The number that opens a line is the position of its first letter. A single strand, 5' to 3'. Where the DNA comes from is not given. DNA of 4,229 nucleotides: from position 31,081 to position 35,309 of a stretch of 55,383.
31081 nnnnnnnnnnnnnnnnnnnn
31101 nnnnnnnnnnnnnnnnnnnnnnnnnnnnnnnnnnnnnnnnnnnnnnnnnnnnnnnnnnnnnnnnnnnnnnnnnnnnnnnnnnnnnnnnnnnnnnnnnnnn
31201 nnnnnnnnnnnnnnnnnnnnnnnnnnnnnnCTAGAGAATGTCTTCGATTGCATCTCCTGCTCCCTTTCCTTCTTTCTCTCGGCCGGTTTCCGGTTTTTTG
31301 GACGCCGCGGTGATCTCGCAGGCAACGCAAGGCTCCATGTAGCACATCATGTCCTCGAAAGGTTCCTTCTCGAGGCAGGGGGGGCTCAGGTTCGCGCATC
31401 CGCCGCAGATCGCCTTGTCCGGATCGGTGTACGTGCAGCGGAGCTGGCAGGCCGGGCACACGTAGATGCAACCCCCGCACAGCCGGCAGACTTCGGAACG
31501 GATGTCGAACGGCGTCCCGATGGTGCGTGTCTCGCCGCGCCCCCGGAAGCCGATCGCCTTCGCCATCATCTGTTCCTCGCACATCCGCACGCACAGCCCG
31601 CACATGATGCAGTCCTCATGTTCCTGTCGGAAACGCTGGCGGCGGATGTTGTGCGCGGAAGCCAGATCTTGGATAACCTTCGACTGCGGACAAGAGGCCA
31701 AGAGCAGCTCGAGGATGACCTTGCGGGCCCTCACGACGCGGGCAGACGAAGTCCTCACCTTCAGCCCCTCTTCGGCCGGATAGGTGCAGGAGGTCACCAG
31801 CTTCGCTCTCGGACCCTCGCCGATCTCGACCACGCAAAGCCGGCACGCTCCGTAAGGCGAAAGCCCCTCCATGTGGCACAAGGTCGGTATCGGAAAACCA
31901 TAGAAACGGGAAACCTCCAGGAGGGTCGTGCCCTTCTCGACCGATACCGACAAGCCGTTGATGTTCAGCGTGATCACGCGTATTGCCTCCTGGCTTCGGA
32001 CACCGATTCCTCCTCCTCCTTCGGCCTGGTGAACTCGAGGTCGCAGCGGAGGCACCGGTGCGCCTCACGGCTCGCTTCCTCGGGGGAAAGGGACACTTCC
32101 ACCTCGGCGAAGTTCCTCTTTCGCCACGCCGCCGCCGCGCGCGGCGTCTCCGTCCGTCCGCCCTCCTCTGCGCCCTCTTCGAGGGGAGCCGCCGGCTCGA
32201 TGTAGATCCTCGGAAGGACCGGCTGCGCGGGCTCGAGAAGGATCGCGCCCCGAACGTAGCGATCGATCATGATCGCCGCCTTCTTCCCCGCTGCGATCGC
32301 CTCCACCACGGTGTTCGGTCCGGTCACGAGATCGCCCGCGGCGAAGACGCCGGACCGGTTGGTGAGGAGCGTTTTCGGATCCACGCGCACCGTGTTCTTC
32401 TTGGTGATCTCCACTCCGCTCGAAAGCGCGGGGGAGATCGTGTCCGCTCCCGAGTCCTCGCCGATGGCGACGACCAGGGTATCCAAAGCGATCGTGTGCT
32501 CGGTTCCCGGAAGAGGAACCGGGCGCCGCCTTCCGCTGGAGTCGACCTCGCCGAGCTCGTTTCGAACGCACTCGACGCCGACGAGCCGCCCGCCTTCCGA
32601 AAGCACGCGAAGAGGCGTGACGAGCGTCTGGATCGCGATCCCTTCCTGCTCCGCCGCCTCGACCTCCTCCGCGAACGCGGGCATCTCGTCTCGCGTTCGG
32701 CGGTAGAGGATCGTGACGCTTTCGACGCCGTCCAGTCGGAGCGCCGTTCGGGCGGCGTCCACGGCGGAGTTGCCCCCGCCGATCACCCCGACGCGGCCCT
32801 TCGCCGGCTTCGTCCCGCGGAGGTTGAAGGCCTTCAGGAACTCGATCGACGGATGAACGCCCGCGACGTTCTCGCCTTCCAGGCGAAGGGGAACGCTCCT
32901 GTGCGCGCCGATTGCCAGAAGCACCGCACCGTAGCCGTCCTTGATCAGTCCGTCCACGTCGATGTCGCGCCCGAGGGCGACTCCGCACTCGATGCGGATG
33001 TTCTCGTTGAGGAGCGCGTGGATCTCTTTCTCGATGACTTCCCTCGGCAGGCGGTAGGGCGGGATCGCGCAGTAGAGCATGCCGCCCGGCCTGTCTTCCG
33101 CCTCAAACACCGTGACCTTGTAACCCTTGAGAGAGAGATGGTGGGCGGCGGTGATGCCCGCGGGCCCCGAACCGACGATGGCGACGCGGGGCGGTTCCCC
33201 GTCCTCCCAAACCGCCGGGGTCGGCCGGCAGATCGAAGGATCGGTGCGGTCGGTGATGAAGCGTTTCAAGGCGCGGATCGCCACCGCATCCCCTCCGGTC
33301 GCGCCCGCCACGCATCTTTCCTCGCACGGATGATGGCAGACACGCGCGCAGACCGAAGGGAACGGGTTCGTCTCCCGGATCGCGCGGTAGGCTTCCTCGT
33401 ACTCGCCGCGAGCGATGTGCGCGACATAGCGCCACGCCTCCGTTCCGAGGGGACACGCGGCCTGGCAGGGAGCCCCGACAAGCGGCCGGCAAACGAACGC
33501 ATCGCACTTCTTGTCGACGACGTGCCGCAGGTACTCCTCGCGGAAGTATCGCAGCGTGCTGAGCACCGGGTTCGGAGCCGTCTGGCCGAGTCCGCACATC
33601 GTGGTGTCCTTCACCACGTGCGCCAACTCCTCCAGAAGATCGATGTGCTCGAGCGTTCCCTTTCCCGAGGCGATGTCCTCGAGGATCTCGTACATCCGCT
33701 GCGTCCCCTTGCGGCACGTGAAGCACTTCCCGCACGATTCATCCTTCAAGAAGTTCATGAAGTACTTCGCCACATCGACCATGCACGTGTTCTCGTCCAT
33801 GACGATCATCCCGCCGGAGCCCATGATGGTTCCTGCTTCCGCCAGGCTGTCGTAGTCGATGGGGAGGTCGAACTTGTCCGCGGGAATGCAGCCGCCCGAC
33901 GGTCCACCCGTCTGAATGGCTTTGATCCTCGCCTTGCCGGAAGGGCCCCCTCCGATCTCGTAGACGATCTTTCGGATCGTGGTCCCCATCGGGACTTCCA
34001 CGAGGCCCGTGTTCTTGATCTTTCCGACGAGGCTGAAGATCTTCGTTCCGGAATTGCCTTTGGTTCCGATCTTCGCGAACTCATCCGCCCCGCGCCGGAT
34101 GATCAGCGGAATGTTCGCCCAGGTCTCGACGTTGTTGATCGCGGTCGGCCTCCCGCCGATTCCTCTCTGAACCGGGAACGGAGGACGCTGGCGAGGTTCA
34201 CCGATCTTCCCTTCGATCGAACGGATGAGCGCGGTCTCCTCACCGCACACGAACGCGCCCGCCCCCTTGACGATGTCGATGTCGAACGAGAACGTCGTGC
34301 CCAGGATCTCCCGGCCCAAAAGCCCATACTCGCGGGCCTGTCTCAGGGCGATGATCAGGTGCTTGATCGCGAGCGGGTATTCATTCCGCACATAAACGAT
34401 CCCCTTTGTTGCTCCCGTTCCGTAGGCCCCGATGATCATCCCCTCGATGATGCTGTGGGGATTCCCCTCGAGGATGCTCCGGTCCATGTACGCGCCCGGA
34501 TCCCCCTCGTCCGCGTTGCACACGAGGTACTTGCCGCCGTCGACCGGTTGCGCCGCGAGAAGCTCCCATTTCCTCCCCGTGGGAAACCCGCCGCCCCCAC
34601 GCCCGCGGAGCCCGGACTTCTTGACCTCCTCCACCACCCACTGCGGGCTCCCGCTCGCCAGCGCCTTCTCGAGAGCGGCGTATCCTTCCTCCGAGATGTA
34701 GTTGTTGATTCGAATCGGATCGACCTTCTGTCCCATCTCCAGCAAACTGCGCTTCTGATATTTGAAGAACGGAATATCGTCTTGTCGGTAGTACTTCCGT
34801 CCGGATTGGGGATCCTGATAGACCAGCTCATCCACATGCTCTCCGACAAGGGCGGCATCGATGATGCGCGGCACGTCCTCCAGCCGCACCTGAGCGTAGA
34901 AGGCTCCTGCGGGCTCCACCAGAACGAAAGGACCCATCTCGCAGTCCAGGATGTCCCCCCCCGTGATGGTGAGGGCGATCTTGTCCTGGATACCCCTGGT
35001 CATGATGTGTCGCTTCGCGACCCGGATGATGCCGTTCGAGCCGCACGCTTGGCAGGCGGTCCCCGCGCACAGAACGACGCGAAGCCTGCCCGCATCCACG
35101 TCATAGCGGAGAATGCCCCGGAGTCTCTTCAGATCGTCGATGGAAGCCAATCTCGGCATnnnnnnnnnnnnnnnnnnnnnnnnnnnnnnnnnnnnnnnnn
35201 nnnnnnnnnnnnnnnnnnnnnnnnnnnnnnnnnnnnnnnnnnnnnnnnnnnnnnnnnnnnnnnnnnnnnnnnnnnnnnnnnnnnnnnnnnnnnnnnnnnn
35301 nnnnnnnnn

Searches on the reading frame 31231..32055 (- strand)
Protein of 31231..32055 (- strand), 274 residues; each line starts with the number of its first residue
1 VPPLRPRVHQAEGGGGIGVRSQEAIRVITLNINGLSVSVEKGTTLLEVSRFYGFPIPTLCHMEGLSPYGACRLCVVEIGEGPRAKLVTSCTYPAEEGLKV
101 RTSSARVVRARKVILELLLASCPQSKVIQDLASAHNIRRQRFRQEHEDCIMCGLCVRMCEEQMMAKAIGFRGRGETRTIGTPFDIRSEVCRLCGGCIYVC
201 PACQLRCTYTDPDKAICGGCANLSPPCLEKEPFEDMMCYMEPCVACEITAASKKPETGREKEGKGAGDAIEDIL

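Call 29: search_protein_families(library=pfam, proteins=[window:31231-32055:-], max_evalue=0.001)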
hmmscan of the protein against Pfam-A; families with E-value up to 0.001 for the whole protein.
window:31231-32055:- (274 aa): 3 families
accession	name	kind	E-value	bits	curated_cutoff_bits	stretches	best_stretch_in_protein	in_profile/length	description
PF13510.11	Fer2_4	-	3.6e-15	56.2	22.8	1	27-104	3-81/82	2Fe-2S iron-sulfur cluster binding domain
PF12838.12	Fer4_7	-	3.1e-07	31.2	27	1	149-202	2-50/52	4Fe-4S dicluster domain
PF14697.11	Fer4_21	-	0.00025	21.5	35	1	146-202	5-53/59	4Fe-4S dicluster domain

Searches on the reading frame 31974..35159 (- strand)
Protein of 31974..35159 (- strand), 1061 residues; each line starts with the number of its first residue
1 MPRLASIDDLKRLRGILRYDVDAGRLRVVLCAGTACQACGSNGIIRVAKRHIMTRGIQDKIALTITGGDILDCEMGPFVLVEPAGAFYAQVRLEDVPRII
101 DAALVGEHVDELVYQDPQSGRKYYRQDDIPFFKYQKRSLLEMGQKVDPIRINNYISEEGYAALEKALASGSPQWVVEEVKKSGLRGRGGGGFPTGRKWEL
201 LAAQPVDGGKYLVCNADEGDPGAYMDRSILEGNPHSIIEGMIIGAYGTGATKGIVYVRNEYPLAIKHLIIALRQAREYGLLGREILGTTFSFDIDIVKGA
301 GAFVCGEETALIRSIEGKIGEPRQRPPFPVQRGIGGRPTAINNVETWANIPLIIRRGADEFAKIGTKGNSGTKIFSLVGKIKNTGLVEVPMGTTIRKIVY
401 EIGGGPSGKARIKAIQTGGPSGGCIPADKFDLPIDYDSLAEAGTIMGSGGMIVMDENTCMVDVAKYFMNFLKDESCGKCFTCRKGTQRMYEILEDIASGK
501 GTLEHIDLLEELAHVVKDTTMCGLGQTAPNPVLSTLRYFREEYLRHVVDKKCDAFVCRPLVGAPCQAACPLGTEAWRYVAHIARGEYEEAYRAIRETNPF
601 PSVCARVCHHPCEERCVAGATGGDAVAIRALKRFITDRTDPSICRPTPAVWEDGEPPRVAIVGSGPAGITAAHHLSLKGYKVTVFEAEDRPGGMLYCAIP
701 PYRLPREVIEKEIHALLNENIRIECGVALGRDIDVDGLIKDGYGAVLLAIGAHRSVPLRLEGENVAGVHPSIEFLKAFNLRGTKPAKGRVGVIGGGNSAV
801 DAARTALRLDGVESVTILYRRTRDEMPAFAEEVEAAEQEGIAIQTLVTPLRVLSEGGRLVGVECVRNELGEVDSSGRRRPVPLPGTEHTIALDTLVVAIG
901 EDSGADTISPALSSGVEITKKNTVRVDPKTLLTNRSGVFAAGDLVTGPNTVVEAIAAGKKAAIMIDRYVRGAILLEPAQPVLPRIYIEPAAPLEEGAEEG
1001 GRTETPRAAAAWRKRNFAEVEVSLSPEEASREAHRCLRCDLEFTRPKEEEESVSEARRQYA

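Call 3: search_protein_families(library=pfam, proteins=[window:31974-35159:-], max_evalue=1)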
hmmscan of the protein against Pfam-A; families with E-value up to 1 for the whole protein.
window:31974-35159:- (1061 aa): 26 families (the best 25 are shown)
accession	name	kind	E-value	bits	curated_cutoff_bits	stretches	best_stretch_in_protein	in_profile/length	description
PF01512.22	Complex1_51K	-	4.6e-45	153.6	31.2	1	179-351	1-149/150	Nuo51 FMN-binding domain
PF10589.14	NADH_4Fe-4S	-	5.5e-34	116.3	23.5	1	462-546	1-85/85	NADH-ubiquinone oxidoreductase-F iron-sulfur binding region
PF07992.20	Pyr_redox_2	-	1.4e-30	107.2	26.1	1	658-958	2-291/291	Pyridine nucleotide-disulphide oxidoreductase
PF14691.11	Fer4_20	-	8e-24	84.1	25.8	2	559-639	26-108/113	Dihydroprymidine dehydrogenase domain II, 4Fe-4S cluster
PF13738.12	Pyr_redox_3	-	5.2e-11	42.8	30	2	783-942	160-305/305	Pyridine nucleotide-disulphide oxidoreductase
PF13450.12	NAD_binding_8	-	5.6e-11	43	21.9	1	661-715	1-51/68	NAD(P)-binding Rossmann-like domain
PF00070.33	Pyr_redox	-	2.9e-08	34.6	22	2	658-692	1-35/82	Pyridine nucleotide-disulphide oxidoreductase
PF01266.30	DAO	-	4.7e-07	30.1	27.9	1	658-693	1-37/353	FAD dependent oxidoreductase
PF10531.15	SLBB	-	5.4e-07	29.8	27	1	375-423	2-53/55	SLBB domain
PF01593.30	Amino_oxidase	-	8e-07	29.1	19.8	1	667-693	2-28/443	Flavin containing amine oxidoreductase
PF12831.13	FAD_oxidored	-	1.9e-05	24.6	27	1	659-695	2-38/416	FAD dependent oxidoreductase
PF01946.23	Thi4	-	5.7e-05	22.9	26.2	1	659-719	20-79/235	Thi4 family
PF01262.27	AlaDh_PNT_C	-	6.6e-05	22.9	23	1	782-840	21-83/214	Alanine dehydrogenase/PNT, C-terminal domain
PF00890.30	FAD_binding_2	-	0.00019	21.2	20.4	1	659-696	2-39/414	FAD binding domain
PF03486.20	HI0933_like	-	0.00031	20.7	50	1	658-693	2-37/244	HI0933-like protein Rossmann domain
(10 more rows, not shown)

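Call 6: search_protein_families(library=ncbifam, proteins=[window:31974-35159:-], max_evalue=1)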
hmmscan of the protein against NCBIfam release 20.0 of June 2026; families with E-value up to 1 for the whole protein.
window:31974-35159:- (1061 aa): 106 families (the best 25 are shown)
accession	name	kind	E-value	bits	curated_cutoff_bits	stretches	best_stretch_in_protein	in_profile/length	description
TIGR01959.1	nuoF_fam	equivalog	1.9e-139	464.6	558.65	1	146-547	9-410/410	NADH-quinone oxidoreductase subunit NuoF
NF009410.0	PRK12771.1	subfamily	4.8e-130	434.8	516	1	515-1041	3-513/566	NAD(P)-binding protein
NF009454.0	PRK12814.1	equivalog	3.7e-124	415.5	916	1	536-1040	81-573/657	putative NADPH-dependent glutamate synthase small subunit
NF010120.0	PRK13596.1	equivalog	7.7e-111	370.7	389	1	165-549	33-419/433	NADH-quinone oxidoreductase subunit NuoF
NF008436.0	PRK11278.1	equivalog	8.7e-107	357.8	749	1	145-550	21-429/448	NADH-quinone oxidoreductase subunit NuoF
NF009414.0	PRK12778.1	equivalog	1.4e-105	354.2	1103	2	562-970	336-750/752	bifunctional dihydroorotate dehydrogenase B NAD binding subunit/NADPH-dependent glutamate synthase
TIGR01316.1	gltA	equivalog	1.2e-95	321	471.75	1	556-969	30-449/449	NADPH-dependent glutamate synthase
TIGR03315.1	Se_ygfK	equivalog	3.3e-91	306.2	835.3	1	563-968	445-836/1012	putative selenate reductase subunit YgfK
NF010590.0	PRK13984.1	equivalog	1e-79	268.3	946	2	564-971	197-608/611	putative oxidoreductase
TIGR01318.1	gltD_gamma_fam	subfamily_domain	6.9e-73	245.8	482.95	2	551-969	36-465/467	glutamate synthase, small subunit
NF009413.0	PRK12775.1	equivalog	1.1e-72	245.3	1895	2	551-970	327-755/1006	putative trifunctional 2-polyprenylphenol hydroxylase/glutamate synthase subunit beta/ferritin domain-containing protein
NF009409.0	PRK12770.1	subfamily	4.5e-67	226.6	343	1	656-971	18-352/360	putative glutamate synthase subunit beta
NF009408.0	PRK12769.1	equivalog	7.3e-67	225.9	1003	2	564-968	235-650/659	formate-dependent uric acid utilization protein AegA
TIGR01317.1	GOGAT_sm_gam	subfamily_domain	8.3e-59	199.7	447.7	1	547-972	32-481/485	glutamate synthase small subunit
NF009415.0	PRK12779.1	equivalog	6.2e-57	193.2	1519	1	544-965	185-622/944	putative bifunctional glutamate synthase subunit beta/2-polyprenylphenol hydroxylase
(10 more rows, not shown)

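Call 86: search_solved_structures(query=window:31974-35159:-, max_evalue=1e-30)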
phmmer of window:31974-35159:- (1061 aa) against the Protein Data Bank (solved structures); distinct sequences matched with E-value up to 1e-30: 73 (the best 60 are shown).
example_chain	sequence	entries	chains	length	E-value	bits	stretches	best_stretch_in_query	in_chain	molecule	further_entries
7t2r_B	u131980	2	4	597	1.8e-205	688.2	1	25-562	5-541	NiFe hydrogenase subunit B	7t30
7q4v_B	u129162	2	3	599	4e-198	663.9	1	25-591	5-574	Iron hydrogenase HydB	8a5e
9mqx_B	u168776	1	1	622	1.2e-186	625.9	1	1-566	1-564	NADH:ubiquinone oxidoreductase, NADH-binding (51 kD) subunit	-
9n5u_B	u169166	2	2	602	1.9e-180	605.3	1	38-562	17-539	NfnB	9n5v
8a6t_B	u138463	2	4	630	3.1e-178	598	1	2-562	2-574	Electron bifurcating hydrogenase subunit HydB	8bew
9bov_B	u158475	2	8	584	5.1e-176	590.7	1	31-562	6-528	NADH dehydrogenase (Quinone)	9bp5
7q4w_B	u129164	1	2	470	5.4e-174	584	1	151-591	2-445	Iron hydrogenase HydB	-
7p5h_B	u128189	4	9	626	3.6e-168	564.7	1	26-558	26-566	Fe-hydrogenase, subunit beta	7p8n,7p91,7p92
8oh5_B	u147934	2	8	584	2.3e-166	558.7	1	136-562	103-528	NAD-reducing hydrogenase subunit HoxF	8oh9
6vw7_B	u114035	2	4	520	1.5e-112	380.5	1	38-543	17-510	NAD-dependent formate dehydrogenase beta subunit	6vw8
2fug_1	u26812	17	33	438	2.4e-109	369.9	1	150-550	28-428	NADH-quinone oxidoreductase chain 1 | NADH-QUINONE OXIDOREDUCTASE SUBUNIT 1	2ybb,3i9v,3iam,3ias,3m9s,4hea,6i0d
7q5y_C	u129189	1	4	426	3.8e-106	359.3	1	139-546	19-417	NADH-quinone oxidoreductase subunit F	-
6hl2_B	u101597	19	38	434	3.9e-106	359.3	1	139-546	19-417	NADH-quinone oxidoreductase subunit F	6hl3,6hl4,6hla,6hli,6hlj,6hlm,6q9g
6q9c_B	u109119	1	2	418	5.5e-106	358.8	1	139-545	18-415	NADH-quinone oxidoreductase subunit F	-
6r7p_B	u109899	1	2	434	1e-105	357.9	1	139-546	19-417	NADH-quinone oxidoreductase subunit F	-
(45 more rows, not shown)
